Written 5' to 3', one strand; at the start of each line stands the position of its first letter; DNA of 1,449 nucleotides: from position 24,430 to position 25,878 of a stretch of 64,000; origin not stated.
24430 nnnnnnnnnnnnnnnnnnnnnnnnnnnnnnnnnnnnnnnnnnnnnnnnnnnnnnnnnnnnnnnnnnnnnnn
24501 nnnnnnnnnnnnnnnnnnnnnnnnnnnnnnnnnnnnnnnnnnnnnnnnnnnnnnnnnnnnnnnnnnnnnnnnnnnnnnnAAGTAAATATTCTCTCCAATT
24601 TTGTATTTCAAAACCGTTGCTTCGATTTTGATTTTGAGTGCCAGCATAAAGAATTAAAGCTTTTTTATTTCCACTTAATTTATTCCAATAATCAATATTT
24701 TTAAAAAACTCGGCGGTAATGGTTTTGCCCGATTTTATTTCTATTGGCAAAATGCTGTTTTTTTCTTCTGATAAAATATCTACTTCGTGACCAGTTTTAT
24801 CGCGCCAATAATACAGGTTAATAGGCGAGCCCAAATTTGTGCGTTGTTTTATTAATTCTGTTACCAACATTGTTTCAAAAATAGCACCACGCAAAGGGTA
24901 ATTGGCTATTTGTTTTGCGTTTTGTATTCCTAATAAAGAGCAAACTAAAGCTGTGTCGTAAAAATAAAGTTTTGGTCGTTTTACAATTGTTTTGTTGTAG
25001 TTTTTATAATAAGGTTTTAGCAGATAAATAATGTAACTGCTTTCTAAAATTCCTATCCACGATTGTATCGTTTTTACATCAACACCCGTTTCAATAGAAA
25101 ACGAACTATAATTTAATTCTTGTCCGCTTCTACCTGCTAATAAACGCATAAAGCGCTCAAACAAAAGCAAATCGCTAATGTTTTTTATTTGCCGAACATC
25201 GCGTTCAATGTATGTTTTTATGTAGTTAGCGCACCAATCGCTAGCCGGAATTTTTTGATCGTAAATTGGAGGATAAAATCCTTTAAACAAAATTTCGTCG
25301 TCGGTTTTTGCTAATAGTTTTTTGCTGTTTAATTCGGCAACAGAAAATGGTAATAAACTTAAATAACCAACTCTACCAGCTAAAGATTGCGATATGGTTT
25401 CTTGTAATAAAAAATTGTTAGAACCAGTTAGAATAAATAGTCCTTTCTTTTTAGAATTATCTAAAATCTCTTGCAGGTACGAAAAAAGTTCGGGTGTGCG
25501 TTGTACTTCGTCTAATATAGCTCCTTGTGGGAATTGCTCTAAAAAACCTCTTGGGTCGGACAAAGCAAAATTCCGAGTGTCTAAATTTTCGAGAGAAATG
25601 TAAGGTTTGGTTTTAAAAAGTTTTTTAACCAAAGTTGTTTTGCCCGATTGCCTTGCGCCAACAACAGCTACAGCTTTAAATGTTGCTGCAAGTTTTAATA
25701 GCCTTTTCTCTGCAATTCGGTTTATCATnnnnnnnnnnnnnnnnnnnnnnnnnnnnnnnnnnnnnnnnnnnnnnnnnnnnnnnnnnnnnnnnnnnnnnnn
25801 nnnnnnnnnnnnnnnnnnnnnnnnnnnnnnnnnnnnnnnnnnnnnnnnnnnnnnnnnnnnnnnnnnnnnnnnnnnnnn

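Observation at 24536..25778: AAA+ (DUF4143) ATPase gene exactly bracketed by two near-identical 41-bp palindromes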

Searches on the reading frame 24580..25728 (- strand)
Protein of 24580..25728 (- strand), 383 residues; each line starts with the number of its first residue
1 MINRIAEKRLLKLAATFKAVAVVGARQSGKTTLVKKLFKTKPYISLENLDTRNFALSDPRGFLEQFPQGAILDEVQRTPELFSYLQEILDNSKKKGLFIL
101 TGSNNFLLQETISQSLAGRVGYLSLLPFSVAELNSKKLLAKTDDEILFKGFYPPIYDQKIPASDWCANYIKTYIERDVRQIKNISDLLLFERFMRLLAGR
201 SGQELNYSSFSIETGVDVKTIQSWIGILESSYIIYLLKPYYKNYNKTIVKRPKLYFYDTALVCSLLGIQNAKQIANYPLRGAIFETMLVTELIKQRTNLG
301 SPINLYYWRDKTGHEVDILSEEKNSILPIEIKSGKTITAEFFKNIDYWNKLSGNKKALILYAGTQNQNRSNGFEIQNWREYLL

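Call 9: search_protein_families(library=pfam, proteins=[window:24580-25728:-])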
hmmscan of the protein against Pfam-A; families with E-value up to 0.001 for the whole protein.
window:24580-25728:- (383 aa): 3 families
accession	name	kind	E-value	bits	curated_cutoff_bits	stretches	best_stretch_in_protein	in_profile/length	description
PF13635.12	DUF4143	-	1.1e-49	168.6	28.1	1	175-334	1-160/160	Domain of unknown function (DUF4143)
PF13173.12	AAA_14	-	4.2e-29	101.6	27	1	17-133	2-128/129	AAA domain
PF13401.12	AAA_22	-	0.00026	21.7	27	0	19-99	7-89/130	AAA domain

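Call 10: search_protein_families(library=padloc, proteins=[window:24580-25728:-], max_evalue=0.01)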
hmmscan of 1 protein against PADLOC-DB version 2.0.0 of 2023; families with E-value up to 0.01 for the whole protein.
window:24580-25728:- (383 aa): 8 families
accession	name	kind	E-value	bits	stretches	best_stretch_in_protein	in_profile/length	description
PDLC04790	PDC-S01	-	9.7e-101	335.5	1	1-367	11-403/422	-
PDLC04789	PDC-S01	-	1e-62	210.4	1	1-341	1-348/375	-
PDLC04791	PDC-S01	-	8.9e-35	118.1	1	21-344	23-362/395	-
PDLC04787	PDC-S01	-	1.9e-31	107.4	1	2-383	11-407/412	-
PDLC04788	PDC-S01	-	6.7e-24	82.6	2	170-367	213-413/448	-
PDLC04786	PDC-S01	-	3.9e-19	66.7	1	211-344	261-397/439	-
PDLC04792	PDC-S01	-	9.3e-17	58.7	2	253-339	306-390/452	-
PDLC04984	PDC-S27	-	0.0047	13.8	0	1-93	4-100/474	-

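Call 14: find_encoding_contigs(protein=window:24580-25728:-, flank=6000, max_places=10)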
Protein window:24580-25728:- (383 aa): no gene with exactly this product is on record in the collection.

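Call 16: find_homologous_proteins(query=window:24580-25728:-, max_evalue=1e-30)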
Query window:24580-25728:- (383 aa): 7999 proteins with E <= 1e-30 among 8000 candidates; the best 120 are listed.
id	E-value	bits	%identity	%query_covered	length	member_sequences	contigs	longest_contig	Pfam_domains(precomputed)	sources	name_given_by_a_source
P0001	1.3e-244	829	98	100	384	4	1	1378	PF13173.13,PF13635.13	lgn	-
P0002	3.9e-192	656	74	100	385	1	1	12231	PF13173.13,PF13635.13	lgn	-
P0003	1.2e-191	654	72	100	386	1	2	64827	PF13173.13,PF13635.13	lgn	-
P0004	3.6e-191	653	71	100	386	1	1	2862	PF13173.13,PF13635.13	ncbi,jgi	jgi:predicted AAA+ superfamily ATPase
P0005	5.3e-191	652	73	100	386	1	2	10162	PF13173.13,PF13635.13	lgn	-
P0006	9.7e-191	652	74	99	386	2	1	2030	PF13173.13,PF13635.13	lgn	-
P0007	1.6e-190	651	73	100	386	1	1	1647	PF13173.13,PF13635.13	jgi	-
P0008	2.1e-190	650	73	100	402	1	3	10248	PF13173.13,PF13635.13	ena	-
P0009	2.2e-190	650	73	100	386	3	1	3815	PF13173.13,PF13635.13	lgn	-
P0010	2.9e-190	650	73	100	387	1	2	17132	PF13173.13,PF13635.13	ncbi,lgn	-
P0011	4.0e-190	650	73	99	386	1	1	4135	PF13173.13,PF13635.13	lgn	-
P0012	4.9e-190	649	73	100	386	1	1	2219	PF13173.13,PF13635.13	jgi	-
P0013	5.0e-190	649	74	99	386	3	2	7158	PF13173.13,PF13635.13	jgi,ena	jgi:predicted AAA+ superfamily ATPase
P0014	5.2e-190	649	71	100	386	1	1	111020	PF13173.13,PF13635.13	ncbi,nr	ncbi:MAG: AAA family ATPase [Bacteroidetes bacterium B1(2017)]|nr:MAG: AAA family ATPase [Bacteroide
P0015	5.3e-190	649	73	100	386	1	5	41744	PF13173.13,PF13635.13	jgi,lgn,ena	jgi:predicted AAA+ superfamily ATPase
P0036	3.0e-189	647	73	100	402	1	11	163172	PF13173.13,PF13635.13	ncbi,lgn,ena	-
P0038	3.2e-189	647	73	100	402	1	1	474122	PF13173.13,PF13635.13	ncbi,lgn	-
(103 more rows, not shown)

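Call 19: find_encoding_contigs(protein=P0036, flank=5000, max_places=6)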
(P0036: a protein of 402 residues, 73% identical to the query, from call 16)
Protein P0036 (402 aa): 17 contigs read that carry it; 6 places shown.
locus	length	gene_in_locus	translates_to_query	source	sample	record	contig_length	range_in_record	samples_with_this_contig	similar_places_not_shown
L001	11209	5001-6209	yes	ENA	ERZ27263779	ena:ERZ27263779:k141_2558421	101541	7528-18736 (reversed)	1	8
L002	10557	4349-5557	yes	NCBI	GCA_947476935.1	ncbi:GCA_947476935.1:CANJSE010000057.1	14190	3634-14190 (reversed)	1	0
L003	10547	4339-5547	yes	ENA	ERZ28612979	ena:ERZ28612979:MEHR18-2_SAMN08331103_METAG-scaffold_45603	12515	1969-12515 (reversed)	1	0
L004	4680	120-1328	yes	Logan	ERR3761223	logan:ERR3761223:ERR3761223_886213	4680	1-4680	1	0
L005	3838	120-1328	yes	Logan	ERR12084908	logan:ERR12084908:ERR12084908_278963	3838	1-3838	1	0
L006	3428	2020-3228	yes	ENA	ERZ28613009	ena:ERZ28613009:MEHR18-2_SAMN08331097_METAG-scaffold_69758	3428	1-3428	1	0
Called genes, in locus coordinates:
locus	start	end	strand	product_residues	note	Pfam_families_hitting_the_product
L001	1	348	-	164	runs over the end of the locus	PF24764:rva_4 (weak), PF00665:rve, PF13683:rve_3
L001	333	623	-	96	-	-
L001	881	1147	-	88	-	PF01527:HTH_Tnp_1, PF13384:HTH_23 (weak), PF13551:HTH_29 (weak)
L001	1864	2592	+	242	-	PF09834:DUF2061, PF00931:NB-ARC (weak), PF06414:Zeta_toxin (weak), PF01583:APS_kinase, PF08433:KTI12 (weak), PF13238:AAA_18, PF13671:AAA_33 (weak)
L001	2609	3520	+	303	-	PF01507:PAPS_reduct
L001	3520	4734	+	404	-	PF00009:GTP_EFTU, PF01926:MMR_HSR1 (faint), PF22594:GTP-eEF1A_C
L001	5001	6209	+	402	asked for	PF13173:AAA_14, PF13635:DUF4143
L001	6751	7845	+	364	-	PF27098:Rv0959_3rd, PF13519:VWA_2 (weak)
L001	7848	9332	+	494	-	PF00158:Sigma54_activat (faint)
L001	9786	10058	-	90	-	-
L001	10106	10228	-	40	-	-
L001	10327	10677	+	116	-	PF01638:HxlR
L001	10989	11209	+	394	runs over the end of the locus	PF00083:Sugar_tr, PF07690:MFS_1, PF13347:MFS_2 (faint)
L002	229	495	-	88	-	PF01527:HTH_Tnp_1, PF13384:HTH_23 (weak), PF13551:HTH_29 (weak)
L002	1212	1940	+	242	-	PF09834:DUF2061, PF00931:NB-ARC (weak), PF06414:Zeta_toxin (weak), PF01583:APS_kinase, PF08433:KTI12 (weak), PF13238:AAA_18, PF13671:AAA_33 (weak)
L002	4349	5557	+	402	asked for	PF13173:AAA_14, PF13635:DUF4143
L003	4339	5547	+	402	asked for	PF13173:AAA_14, PF13635:DUF4143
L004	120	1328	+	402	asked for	PF13173:AAA_14, PF13635:DUF4143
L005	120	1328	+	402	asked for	PF13173:AAA_14, PF13635:DUF4143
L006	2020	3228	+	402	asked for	PF13173:AAA_14, PF13635:DUF4143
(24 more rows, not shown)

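Call 20: find_encoding_contigs(protein=P0038, flank=5000, max_places=4)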
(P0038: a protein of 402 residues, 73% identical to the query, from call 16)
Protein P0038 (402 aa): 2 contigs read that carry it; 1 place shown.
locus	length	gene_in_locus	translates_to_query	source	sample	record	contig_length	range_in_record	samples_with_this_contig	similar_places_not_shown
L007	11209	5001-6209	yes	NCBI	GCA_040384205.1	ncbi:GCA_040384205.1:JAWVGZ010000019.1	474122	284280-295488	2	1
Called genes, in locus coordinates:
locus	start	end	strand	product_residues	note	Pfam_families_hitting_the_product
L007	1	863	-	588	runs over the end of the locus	PF17900:Peptidase_M1_N, PF01433:Peptidase_M1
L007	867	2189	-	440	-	-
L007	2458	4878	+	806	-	PF08309:LVIVD (faint), PF13620:CarboxypepD_reg, PF18962:Por_Secre_tail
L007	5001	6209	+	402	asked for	PF13173:AAA_14, PF13635:DUF4143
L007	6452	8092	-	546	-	PF00171:Aldedh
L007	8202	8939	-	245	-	PF02578:Cu-oxidase_4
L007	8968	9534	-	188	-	-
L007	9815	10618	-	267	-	PF13580:SIS_2 (weak), PF22198:GKRP_SIS_2 (weak), PF22645:GKRP_SIS_N, PF01380:SIS, PF20741:GKRP-like_C (weak)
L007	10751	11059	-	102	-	-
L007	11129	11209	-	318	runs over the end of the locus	PF02931:Neur_chan_LBD (faint)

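Call 25: find_encoding_contigs(protein=P0001, flank=5000, max_places=6)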
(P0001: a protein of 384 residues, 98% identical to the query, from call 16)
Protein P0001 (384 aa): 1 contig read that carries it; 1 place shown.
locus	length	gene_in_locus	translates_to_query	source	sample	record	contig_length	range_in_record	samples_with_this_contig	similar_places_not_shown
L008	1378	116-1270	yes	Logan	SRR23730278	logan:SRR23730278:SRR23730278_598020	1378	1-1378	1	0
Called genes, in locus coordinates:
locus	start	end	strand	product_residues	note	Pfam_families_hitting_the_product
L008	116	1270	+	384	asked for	PF13173:AAA_14, PF13635:DUF4143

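Call 49: search_solved_structures(query=window:24580-25728:-, max_evalue=1)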
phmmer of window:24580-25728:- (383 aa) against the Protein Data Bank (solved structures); distinct sequences matched with E-value up to 1: 2.
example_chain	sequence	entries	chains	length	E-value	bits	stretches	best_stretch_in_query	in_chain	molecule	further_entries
4q7k_A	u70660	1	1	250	0.45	12.6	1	19-72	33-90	ABC transporter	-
6a4v_A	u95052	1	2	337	0.92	11.6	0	156-229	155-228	49 protein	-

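Call 50: search_protein_families(library=ncbifam, proteins=[window:24580-25728:-], max_evalue=0.01)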
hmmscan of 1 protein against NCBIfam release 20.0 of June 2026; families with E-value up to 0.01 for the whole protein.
window:24580-25728:- (383 aa): 1 family
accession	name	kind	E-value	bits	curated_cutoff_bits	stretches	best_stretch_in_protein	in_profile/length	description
NF053861.1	DS8_antiphage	equivalog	0.0052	14.6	790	0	6-40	359-393/994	anti-phage protein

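Call 59: find_related_loci(query=window:24580-25728:-, collection=metagenome_contigs, flank=3000)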
Query window:24580-25728:- (383 aa) in metagenome_contigs; peptide patterns used: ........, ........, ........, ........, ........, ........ (x = any residue, [..] = any of these).
263 stretches matched a pattern; 125 encode a relative of the query (tblastn E <= 1e-3); the best 80 are kept; 80 distinct loci.
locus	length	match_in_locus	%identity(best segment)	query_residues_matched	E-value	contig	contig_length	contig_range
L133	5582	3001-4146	73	1-382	0e+0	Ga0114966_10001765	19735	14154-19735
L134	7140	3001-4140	72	1-380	0e+0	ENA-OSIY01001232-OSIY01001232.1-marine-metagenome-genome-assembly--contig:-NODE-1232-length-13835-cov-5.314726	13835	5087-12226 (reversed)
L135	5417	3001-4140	72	1-380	0e+0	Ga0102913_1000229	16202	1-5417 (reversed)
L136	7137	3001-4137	74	1-379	0e+0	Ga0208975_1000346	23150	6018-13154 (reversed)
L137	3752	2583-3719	74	1-379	0e+0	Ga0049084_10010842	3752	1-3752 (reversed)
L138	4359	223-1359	73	1-379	0e+0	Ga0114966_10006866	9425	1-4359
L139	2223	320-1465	72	1-382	0e+0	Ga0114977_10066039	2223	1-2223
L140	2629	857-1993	72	1-379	0e+0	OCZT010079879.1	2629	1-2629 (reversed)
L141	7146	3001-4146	71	1-382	0e+0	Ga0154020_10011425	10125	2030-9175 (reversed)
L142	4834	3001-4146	71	1-382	0e+0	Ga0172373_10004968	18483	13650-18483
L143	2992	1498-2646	69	1-383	0e+0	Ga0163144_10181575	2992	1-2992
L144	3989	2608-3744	70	1-379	0e+0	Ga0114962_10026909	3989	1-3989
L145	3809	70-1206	69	1-379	0e+0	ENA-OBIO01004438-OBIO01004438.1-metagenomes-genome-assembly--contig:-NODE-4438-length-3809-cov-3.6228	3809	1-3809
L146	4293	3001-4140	69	1-380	0e+0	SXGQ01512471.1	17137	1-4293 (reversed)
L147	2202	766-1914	67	1-383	0e+0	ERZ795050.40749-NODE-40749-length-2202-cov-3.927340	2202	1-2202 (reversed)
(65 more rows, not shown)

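Call 70: search_dna_similar(query=window:24580-25728:-, collection=plasmids, mode=protein, max_rows=15, max_evalue=1e-20)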
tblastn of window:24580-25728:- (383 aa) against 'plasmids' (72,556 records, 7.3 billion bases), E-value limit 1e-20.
Records with a match: 303; places in all: 333; records where one place covers at least 80% of the query: 288.
Best place of each record, by identity: <60% 303.
By first word of the organism name: Rhizobium 72; Agrobacterium 46; Moraxella 30; Thermus 17; Sinorhizobium 13; Ensifer 8; Sulfitobacter 7; Runella 6; Neorhizobium 5; Sphingobium 5; and 55 more.
By predicted mobility (MOB-suite, as given by PLSDB): non-mobilizable 131; conjugative 124; mobilizable 48.
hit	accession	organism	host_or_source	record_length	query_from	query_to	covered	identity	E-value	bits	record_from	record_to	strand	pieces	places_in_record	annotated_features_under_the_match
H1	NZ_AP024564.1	Allochromatium tepidum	-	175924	1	379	99%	48.8%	2e-104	345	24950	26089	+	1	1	ATP-binding protein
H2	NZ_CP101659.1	Wolbachia endosymbiont of Aedes albopictus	Aedes albopictus,Wolbachia purified ...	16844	10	370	94%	47.9%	6e-99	329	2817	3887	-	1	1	ATP-binding protein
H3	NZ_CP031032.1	Runella sp. SP2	whole organism,freshwater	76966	1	370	97%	45.9%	5e-87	294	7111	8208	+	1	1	ATP-binding protein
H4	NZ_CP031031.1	Runella sp. SP2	whole organism,freshwater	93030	1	372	97%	45.4%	4e-87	295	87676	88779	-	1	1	ATP-binding protein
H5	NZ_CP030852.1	Runella rosea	Whole organism,fresh water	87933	1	343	90%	49.0%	1e-85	291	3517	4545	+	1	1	ATP-binding protein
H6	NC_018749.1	Emticicia oligotrophica DSM 17448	warm spring water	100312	2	379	99%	43.4%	1e-83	285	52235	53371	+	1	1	ATP-binding protein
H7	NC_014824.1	Ruminococcus albus 7 = DSM 20455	-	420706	1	382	100%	39.1%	2e-69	243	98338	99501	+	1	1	ATP-binding protein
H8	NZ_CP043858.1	Aliarcobacter cibarius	cell culture,Poultry carcass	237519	10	363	92%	36.4%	3e-47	179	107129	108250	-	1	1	ATP-binding protein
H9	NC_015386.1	Treponema succinifaciens DSM 2489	colon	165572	2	353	92%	35.9%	6e-52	193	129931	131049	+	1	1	ATP-binding protein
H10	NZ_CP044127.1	Rhizobium sp. BG4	Prosopis cineraria,pure bacterial ...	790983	1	365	95%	33.9%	2e-48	182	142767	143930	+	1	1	ATP-binding protein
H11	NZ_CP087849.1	Moraxella bovis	Bovine,bacteria culture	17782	2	332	86%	37.4%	3e-51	191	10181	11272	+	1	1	ATP-binding protein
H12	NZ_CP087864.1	Moraxella bovis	Bovine,bacteria culture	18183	2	332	86%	37.4%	4e-51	191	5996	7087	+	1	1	ATP-binding protein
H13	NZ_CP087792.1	Moraxella bovis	Bovine,bacteria culture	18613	2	332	86%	37.4%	4e-51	191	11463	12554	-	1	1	ATP-binding protein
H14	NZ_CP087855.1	Moraxella bovis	Bovine,bacteria culture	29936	2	332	86%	37.1%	1e-50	189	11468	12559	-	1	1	ATP-binding protein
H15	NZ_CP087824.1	Moraxella bovis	Bovine,bacteria culture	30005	2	332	86%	37.1%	1e-50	189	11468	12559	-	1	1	ATP-binding protein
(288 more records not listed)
